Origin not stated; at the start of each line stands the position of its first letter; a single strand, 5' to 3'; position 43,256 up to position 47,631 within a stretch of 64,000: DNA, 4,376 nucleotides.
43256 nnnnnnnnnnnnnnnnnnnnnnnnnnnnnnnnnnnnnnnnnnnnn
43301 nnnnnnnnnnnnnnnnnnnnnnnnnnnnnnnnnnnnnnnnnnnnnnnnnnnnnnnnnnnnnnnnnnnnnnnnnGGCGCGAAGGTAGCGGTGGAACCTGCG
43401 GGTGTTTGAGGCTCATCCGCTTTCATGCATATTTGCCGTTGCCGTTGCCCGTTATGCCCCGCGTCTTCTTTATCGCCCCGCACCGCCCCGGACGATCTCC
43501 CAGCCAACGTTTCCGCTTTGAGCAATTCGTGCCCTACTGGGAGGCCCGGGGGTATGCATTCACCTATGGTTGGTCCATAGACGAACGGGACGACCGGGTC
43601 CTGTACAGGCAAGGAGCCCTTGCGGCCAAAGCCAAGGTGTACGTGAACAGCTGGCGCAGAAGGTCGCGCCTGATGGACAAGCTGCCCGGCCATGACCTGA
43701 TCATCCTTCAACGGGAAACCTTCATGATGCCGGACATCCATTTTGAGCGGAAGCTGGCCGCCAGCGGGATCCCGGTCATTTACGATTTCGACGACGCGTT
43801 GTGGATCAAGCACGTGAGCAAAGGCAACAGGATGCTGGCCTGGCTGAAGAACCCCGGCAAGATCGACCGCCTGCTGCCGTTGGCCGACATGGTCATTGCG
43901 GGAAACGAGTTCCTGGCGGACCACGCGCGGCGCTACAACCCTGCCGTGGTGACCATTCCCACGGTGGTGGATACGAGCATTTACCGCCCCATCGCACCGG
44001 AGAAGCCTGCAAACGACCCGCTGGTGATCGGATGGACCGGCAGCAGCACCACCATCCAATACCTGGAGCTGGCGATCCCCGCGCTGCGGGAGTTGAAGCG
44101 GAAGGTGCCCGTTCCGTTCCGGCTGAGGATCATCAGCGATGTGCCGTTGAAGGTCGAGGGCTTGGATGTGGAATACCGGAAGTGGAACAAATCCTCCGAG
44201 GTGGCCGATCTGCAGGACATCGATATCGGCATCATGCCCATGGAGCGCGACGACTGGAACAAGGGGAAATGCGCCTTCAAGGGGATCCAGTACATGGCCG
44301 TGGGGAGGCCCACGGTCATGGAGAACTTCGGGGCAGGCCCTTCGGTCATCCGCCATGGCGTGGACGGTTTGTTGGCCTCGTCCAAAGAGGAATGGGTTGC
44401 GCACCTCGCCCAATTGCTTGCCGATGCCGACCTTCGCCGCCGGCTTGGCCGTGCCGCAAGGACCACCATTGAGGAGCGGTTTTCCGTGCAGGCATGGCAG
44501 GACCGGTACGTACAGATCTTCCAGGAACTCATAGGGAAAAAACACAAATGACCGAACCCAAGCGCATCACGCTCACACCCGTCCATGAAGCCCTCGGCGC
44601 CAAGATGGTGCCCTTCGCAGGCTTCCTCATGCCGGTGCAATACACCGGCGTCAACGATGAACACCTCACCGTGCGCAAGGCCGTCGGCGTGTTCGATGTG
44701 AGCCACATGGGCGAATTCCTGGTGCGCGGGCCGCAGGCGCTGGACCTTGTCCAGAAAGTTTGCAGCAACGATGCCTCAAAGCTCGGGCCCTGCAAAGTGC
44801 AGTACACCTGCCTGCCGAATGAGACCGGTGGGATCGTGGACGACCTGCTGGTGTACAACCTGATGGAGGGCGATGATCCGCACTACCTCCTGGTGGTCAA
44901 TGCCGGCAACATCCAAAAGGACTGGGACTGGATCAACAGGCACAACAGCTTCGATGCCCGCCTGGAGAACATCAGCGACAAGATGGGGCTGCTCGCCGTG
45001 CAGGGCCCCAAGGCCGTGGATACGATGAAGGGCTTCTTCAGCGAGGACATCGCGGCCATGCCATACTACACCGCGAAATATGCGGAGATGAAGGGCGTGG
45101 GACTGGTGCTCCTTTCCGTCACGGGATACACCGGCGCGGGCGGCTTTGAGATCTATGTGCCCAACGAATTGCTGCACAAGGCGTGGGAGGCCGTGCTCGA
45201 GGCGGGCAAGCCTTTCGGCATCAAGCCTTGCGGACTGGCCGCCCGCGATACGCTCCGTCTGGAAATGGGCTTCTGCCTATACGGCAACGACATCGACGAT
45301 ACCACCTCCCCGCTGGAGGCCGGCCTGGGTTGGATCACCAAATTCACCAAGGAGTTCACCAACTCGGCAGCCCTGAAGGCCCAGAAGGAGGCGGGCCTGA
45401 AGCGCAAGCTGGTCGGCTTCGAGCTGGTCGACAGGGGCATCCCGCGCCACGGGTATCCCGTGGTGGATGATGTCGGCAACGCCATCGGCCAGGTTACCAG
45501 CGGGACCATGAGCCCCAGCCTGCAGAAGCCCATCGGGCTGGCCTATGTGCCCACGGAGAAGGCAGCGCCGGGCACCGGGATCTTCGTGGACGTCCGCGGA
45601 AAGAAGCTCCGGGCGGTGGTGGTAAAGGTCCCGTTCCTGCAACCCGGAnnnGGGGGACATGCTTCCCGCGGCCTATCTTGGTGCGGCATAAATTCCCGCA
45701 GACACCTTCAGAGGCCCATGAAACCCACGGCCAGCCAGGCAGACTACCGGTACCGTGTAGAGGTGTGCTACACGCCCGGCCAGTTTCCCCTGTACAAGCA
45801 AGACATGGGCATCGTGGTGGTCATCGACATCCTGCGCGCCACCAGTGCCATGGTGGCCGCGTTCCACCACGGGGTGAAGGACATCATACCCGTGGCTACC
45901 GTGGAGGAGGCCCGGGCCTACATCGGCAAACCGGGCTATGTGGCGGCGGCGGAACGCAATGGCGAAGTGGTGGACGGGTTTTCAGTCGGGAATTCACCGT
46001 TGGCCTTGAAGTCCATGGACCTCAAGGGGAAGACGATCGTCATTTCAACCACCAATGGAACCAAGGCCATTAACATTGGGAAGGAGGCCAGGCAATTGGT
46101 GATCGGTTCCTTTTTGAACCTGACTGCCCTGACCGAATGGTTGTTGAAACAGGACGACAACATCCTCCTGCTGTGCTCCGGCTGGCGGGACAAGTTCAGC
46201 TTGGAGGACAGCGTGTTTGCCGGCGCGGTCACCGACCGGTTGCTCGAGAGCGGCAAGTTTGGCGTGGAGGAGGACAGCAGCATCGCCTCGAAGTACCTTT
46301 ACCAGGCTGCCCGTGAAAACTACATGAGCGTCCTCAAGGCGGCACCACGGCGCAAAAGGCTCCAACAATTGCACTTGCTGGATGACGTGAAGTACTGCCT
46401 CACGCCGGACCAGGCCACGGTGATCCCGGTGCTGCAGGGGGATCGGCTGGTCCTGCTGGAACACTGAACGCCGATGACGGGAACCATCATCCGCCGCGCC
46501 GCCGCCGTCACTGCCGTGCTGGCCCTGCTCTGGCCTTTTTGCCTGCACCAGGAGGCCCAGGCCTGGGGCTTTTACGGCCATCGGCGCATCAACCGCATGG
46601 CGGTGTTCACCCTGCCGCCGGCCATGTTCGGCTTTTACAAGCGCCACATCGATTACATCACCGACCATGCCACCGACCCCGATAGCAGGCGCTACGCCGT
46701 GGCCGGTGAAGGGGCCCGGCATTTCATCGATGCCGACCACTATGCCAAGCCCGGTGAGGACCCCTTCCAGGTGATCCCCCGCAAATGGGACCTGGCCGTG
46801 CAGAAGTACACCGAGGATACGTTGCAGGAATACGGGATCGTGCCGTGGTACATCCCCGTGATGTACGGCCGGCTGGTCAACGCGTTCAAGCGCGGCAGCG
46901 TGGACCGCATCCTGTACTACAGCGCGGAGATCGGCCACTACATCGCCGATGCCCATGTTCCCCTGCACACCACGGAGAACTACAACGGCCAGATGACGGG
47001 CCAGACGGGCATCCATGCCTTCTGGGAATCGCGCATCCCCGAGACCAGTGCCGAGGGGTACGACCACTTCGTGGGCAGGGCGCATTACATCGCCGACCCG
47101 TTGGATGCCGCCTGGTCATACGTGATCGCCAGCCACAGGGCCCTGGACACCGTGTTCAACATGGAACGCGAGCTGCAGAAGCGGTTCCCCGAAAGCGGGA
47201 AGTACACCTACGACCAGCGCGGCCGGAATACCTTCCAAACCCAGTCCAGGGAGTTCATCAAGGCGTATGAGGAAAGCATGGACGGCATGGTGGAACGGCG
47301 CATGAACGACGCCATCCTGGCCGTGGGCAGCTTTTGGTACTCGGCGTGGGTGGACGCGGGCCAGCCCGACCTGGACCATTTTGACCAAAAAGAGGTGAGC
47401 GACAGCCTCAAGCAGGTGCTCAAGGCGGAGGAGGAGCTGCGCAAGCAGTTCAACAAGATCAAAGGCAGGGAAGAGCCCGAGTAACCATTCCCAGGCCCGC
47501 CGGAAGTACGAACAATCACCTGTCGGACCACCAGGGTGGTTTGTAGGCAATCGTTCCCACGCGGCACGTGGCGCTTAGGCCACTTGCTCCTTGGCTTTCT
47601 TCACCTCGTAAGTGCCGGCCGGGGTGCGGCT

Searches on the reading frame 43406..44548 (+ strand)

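Call 69: search_protein_families(library=pfam, proteins=[window:43406-44548:+], max_evalue=0.0001)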
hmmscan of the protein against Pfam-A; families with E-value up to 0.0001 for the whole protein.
window:43406-44548:+ (381 aa): 3 families
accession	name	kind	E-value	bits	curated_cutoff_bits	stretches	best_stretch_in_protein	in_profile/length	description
PF13692.12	Glyco_trans_1_4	-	2.3e-09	38.1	27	1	207-340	3-142/142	Glycosyl transferases group 1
PF00534.26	Glycos_transf_1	-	1.8e-07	31.3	26.4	1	294-353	110-171/172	Glycosyl transferases group 1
PF13524.12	Glyco_trans_1_2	-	6.5e-06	26.6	25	1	280-365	54-139/144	Glycosyl transferase-like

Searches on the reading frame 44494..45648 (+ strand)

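Call 69: search_protein_families(library=pfam, proteins=[window:44494-45648:+], max_evalue=0.0001)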
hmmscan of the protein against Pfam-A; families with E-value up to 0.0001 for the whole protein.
window:44494-45648:+ (385 aa): 2 families
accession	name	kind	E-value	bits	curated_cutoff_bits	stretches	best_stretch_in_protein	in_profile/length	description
PF01571.26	GCV_T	-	7.1e-89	297.9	25.6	1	28-280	2-254/255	Aminomethyltransferase folate-binding domain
PF08669.17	GCV_T_C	-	1e-24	86.7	25.9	1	304-381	1-78/80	Glycine cleavage T-protein C-terminal barrel domain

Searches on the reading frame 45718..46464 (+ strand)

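Call 69: search_protein_families(library=pfam, proteins=[window:45718-46464:+], max_evalue=0.0001)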
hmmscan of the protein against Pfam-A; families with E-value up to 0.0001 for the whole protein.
window:45718-46464:+ (249 aa): 1 family
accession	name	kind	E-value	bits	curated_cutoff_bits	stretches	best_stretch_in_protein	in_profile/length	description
PF04029.19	2-ph_phosp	-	1.9e-67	227.2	26.4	1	20-240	4-224/226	2-phosphosulpholactate phosphatase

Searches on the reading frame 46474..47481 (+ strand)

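Call 69: search_protein_families(library=pfam, proteins=[window:46474-47481:+], max_evalue=0.0001)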
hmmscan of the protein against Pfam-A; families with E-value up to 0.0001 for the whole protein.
window:46474-47481:+ (336 aa): 1 family
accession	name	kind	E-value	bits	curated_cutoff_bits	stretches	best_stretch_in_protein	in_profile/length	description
PF02265.22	S1-P1_nuclease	-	5e-06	27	29.5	1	31-224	1-193/258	S1/P1 Nuclease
